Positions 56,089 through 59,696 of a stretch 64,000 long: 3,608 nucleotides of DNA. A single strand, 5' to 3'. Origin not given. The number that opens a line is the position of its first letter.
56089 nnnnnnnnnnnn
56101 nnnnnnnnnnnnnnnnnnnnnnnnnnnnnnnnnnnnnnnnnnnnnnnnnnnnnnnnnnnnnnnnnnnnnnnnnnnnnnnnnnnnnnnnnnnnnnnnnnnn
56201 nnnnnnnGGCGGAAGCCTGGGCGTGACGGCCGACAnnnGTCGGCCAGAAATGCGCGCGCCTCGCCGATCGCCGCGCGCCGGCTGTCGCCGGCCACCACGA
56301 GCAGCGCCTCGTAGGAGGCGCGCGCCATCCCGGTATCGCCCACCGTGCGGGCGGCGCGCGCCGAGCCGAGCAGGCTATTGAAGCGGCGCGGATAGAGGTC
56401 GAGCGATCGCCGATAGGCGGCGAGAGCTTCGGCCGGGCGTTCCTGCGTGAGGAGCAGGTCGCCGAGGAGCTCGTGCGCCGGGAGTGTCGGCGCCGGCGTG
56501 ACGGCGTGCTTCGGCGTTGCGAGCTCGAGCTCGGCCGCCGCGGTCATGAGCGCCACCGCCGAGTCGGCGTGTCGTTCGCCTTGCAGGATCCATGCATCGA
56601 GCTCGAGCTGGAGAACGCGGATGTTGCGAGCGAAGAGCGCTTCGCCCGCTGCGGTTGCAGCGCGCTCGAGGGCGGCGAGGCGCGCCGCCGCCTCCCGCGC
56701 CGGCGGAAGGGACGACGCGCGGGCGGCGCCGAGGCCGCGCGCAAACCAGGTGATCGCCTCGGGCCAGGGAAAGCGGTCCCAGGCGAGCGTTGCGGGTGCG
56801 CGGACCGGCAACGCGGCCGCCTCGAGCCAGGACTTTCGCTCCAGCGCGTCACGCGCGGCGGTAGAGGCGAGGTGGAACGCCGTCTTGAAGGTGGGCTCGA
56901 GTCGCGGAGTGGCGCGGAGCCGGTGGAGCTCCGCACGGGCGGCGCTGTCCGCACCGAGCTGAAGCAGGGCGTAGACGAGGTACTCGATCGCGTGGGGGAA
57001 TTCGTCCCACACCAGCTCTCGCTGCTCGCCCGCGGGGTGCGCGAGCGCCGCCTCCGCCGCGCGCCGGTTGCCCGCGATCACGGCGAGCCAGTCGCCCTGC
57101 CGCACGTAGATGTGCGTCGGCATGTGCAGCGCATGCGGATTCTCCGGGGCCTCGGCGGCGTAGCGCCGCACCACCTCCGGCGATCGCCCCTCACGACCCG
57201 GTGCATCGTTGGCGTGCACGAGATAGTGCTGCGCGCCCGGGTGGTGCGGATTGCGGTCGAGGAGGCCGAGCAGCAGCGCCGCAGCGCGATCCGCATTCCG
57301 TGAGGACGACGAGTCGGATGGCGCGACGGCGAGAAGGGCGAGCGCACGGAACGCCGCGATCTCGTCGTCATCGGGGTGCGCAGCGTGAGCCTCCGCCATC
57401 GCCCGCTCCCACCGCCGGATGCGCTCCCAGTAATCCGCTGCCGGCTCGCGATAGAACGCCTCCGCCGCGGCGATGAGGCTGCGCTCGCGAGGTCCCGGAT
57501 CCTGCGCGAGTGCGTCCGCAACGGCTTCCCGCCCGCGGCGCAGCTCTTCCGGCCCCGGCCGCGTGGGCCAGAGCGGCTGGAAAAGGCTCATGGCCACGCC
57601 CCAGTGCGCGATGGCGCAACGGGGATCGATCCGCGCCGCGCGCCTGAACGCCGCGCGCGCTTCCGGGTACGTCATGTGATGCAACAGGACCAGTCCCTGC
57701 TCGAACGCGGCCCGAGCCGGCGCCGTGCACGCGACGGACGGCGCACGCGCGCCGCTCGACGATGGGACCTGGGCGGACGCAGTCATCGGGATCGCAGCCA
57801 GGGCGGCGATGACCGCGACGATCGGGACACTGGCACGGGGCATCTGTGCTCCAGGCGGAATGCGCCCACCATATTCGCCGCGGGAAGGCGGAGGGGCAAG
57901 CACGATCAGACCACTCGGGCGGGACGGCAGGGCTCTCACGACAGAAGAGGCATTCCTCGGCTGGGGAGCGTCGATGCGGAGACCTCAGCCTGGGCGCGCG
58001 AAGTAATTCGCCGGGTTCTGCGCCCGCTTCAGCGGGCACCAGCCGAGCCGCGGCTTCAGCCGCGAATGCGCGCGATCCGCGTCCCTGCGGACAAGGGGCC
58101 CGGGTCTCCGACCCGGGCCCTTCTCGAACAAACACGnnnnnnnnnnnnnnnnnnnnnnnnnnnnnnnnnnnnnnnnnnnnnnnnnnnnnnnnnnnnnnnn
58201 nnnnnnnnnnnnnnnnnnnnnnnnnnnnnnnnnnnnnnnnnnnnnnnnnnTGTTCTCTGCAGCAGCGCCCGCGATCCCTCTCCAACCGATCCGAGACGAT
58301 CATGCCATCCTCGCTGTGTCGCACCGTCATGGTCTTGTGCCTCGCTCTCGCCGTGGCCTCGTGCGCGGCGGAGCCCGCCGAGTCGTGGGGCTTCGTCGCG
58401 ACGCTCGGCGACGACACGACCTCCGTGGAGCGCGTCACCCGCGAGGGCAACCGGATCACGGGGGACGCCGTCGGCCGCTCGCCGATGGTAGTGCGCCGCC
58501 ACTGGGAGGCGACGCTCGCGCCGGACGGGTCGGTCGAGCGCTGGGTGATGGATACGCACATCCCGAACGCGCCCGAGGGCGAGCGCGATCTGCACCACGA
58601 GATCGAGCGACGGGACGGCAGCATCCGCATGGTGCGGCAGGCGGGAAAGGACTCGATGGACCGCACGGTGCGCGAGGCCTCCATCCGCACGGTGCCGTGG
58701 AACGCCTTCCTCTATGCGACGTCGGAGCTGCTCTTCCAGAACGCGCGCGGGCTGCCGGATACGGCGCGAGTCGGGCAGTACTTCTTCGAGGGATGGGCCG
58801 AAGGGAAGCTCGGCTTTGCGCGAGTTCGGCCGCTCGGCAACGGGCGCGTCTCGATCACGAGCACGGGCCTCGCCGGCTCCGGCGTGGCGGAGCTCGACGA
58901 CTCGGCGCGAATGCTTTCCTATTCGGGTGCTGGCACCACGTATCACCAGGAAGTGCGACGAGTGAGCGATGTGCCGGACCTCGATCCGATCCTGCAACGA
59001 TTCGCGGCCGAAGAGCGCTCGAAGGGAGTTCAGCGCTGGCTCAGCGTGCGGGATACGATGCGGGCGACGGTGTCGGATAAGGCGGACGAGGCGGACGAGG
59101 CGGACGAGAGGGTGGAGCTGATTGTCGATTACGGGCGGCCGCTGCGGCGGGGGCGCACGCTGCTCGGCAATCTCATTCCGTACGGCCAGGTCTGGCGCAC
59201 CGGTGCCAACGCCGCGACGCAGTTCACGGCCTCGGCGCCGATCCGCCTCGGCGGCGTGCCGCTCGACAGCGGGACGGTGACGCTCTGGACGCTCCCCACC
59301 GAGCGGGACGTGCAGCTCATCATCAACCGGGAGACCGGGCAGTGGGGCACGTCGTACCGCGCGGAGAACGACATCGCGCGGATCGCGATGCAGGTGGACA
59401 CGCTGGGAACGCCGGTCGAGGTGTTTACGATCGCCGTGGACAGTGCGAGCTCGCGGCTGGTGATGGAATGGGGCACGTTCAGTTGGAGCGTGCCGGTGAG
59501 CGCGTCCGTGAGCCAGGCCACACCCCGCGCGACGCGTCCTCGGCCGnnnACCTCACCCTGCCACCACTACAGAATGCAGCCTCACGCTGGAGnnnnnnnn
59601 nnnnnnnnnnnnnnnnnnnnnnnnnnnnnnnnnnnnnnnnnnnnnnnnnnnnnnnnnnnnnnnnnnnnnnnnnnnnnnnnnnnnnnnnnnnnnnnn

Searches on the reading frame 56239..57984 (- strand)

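Call 65: search_protein_families(library=pfam, proteins=[window:56239-57984:-], max_evalue=0.001)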
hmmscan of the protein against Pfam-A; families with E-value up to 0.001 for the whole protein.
window:56239-57984:- (582 aa): 6 families
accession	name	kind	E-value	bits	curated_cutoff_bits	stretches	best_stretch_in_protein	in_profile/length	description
PF23914.1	TPR_CcmH_CycH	-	6.5e-07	29.8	42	0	506-561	55-110/158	Cytochrome c-type biogenesis protein H TPR domain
PF00515.34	TPR_1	-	5.9e-06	26.3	27.8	0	506-532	6-32/34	Tetratricopeptide repeat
PF07719.23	TPR_2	-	7.2e-06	26.2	27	1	503-533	3-33/34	Tetratricopeptide repeat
PF13181.12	TPR_8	-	5.7e-05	23.4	25.7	0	503-532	3-32/34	Tetratricopeptide repeat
PF13424.12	TPR_12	-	7.8e-05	23.2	30.1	0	500-532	44-76/77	Tetratricopeptide repeat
PF13432.12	TPR_16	-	0.00012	22.8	32.7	0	90-121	31-62/65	Tetratricopeptide repeat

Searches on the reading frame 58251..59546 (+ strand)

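Call 65: search_protein_families(library=pfam, proteins=[window:58251-59546:+], max_evalue=0.001)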
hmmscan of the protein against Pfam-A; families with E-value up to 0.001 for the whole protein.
window:58251-59546:+ (432 aa): 1 family
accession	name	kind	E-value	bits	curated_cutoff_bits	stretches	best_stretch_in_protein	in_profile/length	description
PF11138.13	DUF2911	-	1e-36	126.4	27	1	284-416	9-145/145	Protein of unknown function (DUF2911)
